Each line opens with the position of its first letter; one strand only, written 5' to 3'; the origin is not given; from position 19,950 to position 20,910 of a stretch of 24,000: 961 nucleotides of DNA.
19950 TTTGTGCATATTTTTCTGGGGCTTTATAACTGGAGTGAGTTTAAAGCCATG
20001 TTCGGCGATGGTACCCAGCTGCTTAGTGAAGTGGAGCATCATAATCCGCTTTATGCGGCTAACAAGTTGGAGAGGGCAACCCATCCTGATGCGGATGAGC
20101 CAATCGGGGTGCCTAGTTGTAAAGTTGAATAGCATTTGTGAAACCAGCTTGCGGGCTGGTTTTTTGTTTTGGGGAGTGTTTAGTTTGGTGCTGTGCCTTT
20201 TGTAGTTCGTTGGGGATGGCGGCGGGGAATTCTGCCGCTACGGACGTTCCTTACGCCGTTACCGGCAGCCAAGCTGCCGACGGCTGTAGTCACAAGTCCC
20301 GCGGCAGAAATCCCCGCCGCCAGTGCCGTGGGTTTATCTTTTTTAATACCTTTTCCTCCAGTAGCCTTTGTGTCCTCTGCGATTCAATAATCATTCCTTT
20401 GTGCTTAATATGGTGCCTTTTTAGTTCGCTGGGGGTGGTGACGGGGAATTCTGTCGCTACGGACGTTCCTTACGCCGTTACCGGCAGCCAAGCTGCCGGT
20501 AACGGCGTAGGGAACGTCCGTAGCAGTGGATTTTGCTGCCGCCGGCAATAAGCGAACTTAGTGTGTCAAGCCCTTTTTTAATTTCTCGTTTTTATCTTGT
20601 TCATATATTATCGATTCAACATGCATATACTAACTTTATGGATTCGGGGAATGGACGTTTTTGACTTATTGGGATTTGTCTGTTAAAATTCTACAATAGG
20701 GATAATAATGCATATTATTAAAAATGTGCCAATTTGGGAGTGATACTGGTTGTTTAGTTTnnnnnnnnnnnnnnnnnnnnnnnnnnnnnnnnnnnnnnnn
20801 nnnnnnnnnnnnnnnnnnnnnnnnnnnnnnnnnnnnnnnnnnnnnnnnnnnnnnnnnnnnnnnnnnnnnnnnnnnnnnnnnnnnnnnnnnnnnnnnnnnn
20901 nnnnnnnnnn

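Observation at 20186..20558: Two tandem giant palindromes (33-bp stem with 3-nt loop; 21-bp outer stem) between the cytochrome b gene and secA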

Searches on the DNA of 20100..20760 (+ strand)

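Call 39: search_rna_families(source=window, start=20100, end=20760, threshold=evalue, max_evalue=10)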
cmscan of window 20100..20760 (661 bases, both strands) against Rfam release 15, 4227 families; matches with E-value up to 10: 17.
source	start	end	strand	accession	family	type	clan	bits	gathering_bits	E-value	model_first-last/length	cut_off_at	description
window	20454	20526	+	RF04011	mir-8515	Gene; miRNA;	-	54.5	100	1.2e-09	1-92/92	no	mir-8515 microRNA precursor family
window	20454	20526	-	RF04011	mir-8515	Gene; miRNA;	-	52.4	100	3.9e-09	1-92/92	no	mir-8515 microRNA precursor family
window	20454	20526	+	RF00718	mir-431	Gene; miRNA;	-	37.9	70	6.1e-05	1-86/86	no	mir-431 microRNA precursor family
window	20446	20535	-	RF03248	MIR9772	Gene; miRNA;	-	31.8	64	0.00084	1-92/92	no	MIR9772 microRNA precursor family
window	20457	20523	-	RF03571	mir-734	Gene; miRNA;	-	31.2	100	0.00044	1-93/93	no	mir-734 microRNA precursor family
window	20458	20522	+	RF03646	MIR9776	Gene; miRNA;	-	29.4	100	0.0083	1-84/84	no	MIR9776 microRNA precursor family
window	20463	20517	-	RF03355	mir-2008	Gene; miRNA;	-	28.8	93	0.00084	1-85/85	no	mir-2008 microRNA precursor family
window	20463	20517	+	RF03355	mir-2008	Gene; miRNA;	-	28.4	93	0.001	1-85/85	no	mir-2008 microRNA precursor family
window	20463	20517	+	RF03723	MIR7125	Gene; miRNA;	-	28.3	100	0.00062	1-107/107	no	MIR7125 microRNA precursor family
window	20464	20510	-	RF02275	Hammerhead_HH9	Gene; ribozyme;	CL00010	27.1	52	0.00016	1-77/77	no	Hammerhead ribozyme HH9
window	20470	20516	+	RF02275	Hammerhead_HH9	Gene; ribozyme;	CL00010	25.6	52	0.00047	1-77/77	no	Hammerhead ribozyme HH9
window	20456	20524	+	RF03207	mir-3960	Gene; miRNA;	-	18.7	73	6.2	1-73/73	no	mir-3960 microRNA precursor family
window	20449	20534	+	RF01390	isrG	Gene; sRNA;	-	17.7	100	0.015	1-279/279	no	isrG Hfq binding RNA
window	20251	20294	+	RF02275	Hammerhead_HH9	Gene; ribozyme;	CL00010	17.4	52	0.21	1-77/77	no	Hammerhead ribozyme HH9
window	20330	20520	+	RF02816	HBV_PRE_1151-1410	Cis-reg;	-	13.9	82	0.19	1-259/259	no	Hepatitis B virus post-transcriptional regulatory element 1151-1410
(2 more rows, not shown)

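Call 70: build_rna_model(alignment_id=A5)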
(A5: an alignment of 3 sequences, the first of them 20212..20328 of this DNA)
Model R1 built from alignment A5 (3 sequences, 118 columns); structure: RNAalifold consensus.
model positions 117; base pairs 44; branch points 0; effective number of sequences 0.48; information 0.589 bits per position. Calibrated on 0.2 Mb of random sequence (short: E-values are rough).
structure used (alignment columns):
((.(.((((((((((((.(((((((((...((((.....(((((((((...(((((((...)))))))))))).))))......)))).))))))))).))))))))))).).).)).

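Call 71: search_with_rna_model(model_id=R1, sources=[window, L011, L022, L023, L025, L013, L018, L001, L024, L012], max_evalue=10)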
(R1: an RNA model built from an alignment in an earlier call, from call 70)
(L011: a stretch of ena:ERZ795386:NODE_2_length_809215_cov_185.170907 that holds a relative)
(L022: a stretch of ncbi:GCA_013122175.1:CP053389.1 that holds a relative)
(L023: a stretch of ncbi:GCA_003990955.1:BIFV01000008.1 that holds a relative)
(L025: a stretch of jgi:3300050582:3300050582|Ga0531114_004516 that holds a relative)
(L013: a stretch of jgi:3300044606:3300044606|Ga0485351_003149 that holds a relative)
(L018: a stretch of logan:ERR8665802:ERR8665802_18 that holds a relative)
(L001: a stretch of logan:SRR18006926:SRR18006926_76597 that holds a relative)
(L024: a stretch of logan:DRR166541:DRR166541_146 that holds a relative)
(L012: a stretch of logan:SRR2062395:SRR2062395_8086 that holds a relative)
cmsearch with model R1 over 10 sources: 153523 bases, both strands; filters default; matches with E-value up to 10: 11.
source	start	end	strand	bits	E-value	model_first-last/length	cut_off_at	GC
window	20212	20328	+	143.2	6.1e-25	1-117/117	no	0.68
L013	1208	1324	+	140.8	1.7e-24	1-117/117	no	0.68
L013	1427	1544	+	125.1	1.8e-21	1-117/117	no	0.62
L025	2271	2388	+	81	5e-13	1-117/117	no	0.65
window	20211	20327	-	59.2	7.8e-09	1-117/117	no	0.67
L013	1207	1323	-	57.1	2e-08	1-117/117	no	0.68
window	20431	20550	+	53.5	9.5e-08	1-117/117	no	0.62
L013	1433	1536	-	36.8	0.00016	7-110/117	no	0.62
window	20436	20543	-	27.5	0.0094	1-117/117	no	0.61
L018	1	49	+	26.5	0.014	70-117/117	5'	0.61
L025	2276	2380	-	16.5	1.2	7-110/117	no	0.66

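Call 73: search_with_rna_model(model_id=R1, source=L025, start=2100, end=2650, max_evalue=1, show_alignments=1)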
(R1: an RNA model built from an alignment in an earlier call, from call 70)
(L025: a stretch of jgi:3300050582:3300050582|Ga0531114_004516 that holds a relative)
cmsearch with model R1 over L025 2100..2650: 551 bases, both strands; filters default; matches with E-value up to 1: 2.
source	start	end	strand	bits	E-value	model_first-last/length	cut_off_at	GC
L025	2271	2388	+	81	1.8e-15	1-117/117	no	0.65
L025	2276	2380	-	16.5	0.0044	7-110/117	no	0.66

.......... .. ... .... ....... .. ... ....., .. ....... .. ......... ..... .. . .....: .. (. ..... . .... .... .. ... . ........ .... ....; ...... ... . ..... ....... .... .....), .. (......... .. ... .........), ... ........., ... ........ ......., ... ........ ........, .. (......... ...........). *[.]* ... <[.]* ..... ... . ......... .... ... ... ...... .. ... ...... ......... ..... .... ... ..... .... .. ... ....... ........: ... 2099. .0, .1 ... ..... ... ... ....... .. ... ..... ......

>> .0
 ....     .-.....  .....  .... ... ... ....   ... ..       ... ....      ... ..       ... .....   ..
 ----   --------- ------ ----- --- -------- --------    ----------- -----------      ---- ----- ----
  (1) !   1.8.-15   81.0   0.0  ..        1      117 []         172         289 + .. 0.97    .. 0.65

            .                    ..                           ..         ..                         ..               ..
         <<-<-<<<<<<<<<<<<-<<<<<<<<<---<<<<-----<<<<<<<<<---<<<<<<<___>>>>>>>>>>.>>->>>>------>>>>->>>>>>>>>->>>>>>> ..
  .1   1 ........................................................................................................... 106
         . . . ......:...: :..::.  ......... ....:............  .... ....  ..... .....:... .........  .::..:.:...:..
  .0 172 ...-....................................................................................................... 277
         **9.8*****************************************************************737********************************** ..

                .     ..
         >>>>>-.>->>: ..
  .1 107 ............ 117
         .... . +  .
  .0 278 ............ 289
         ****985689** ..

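Call 76: search_with_rna_model(model_id=R1, sources=[L026, L027, L028, L029, L030, L031], max_evalue=1, show_alignments=4)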
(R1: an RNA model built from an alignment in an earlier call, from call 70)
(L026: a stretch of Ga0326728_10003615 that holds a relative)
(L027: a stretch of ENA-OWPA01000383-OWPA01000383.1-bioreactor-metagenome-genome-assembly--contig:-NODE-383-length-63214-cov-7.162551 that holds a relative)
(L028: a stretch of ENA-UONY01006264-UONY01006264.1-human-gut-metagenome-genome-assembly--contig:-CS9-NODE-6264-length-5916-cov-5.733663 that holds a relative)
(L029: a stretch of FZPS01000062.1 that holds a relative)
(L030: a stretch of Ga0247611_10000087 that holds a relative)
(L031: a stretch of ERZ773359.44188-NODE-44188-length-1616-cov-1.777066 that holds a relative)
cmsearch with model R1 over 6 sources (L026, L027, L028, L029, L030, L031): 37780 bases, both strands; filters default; matches with E-value up to 1: 3.
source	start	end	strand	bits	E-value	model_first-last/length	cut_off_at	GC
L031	50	167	-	64.7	1.7e-10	1-117/117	no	0.58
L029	1785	1862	-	31.1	0.00047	38-117/117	5'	0.59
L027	9724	9769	+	25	0.0069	39-84/117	no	0.63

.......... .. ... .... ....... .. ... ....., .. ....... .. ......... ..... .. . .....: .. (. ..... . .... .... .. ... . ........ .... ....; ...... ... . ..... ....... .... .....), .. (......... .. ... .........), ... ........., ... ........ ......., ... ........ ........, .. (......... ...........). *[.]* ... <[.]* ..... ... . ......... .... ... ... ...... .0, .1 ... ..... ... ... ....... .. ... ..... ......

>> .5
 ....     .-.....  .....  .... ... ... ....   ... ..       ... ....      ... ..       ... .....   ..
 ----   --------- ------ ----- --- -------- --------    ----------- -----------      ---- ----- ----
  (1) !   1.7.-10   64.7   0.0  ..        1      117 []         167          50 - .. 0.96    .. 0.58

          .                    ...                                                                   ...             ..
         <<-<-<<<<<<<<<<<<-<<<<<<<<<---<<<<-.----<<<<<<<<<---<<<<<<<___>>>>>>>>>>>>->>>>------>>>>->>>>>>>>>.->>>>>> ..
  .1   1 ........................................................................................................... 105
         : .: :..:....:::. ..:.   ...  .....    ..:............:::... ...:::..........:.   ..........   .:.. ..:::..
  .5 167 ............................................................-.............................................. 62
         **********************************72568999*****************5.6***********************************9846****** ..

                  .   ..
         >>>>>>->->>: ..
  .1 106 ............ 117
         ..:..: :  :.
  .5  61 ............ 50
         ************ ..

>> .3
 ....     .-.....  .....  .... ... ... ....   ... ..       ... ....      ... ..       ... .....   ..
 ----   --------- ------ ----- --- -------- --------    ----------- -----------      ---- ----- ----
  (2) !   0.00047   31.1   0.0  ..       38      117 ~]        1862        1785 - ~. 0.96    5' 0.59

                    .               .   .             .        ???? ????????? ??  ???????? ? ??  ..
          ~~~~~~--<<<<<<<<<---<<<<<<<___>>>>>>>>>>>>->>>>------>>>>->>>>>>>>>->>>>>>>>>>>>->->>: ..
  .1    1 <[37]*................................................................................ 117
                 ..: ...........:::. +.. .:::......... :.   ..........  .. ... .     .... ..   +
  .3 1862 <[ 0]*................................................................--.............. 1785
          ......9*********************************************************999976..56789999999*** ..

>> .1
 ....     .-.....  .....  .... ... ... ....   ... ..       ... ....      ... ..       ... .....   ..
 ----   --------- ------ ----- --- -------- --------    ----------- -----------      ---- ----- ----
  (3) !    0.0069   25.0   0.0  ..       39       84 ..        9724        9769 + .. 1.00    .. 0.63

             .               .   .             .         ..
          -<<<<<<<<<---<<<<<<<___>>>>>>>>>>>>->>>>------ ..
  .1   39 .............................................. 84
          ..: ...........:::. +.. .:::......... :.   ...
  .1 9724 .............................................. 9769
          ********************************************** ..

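Call 82: search_with_rna_model(model_id=R1, sources=[window, L013, L025, L031, L029, L027, L006], max_evalue=0.01, make_alignment=true)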
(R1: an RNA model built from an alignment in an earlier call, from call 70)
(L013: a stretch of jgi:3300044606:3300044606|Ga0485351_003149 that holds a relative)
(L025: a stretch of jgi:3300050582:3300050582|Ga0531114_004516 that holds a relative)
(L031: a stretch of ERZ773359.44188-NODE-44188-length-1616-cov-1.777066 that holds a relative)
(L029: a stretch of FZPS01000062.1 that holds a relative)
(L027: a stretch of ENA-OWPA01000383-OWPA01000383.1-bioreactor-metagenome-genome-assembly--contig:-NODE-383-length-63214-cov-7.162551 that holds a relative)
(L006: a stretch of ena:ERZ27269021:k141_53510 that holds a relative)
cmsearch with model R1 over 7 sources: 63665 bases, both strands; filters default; matches with E-value up to 0.01: 13.
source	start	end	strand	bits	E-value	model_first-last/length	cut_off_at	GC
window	20212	20328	+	143.2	2.5e-25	1-117/117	no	0.68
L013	1208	1324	+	140.8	7.2e-25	1-117/117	no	0.68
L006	4442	4558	+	140.8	7.2e-25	1-117/117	no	0.68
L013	1427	1544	+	125.1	7.5e-22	1-117/117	no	0.62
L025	2271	2388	+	81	2.1e-13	1-117/117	no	0.65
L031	50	167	-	64.7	2.9e-10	1-117/117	no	0.58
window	20211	20327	-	59.2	3.2e-09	1-117/117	no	0.67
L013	1207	1323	-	57.1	8.2e-09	1-117/117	no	0.68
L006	4441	4557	-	57.1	8.2e-09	1-117/117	no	0.68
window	20431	20550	+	53.5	3.9e-08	1-117/117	no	0.62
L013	1433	1536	-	36.8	6.5e-05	7-110/117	no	0.62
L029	1785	1862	-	31.1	0.00079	38-117/117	5'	0.59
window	20436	20543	-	27.5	0.0039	1-117/117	no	0.61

Alignment A6: 13 matches aligned to the model, 127 columns, each read 5' to 3' on its own strand. Consensus structure (alignment columns), stored with it:
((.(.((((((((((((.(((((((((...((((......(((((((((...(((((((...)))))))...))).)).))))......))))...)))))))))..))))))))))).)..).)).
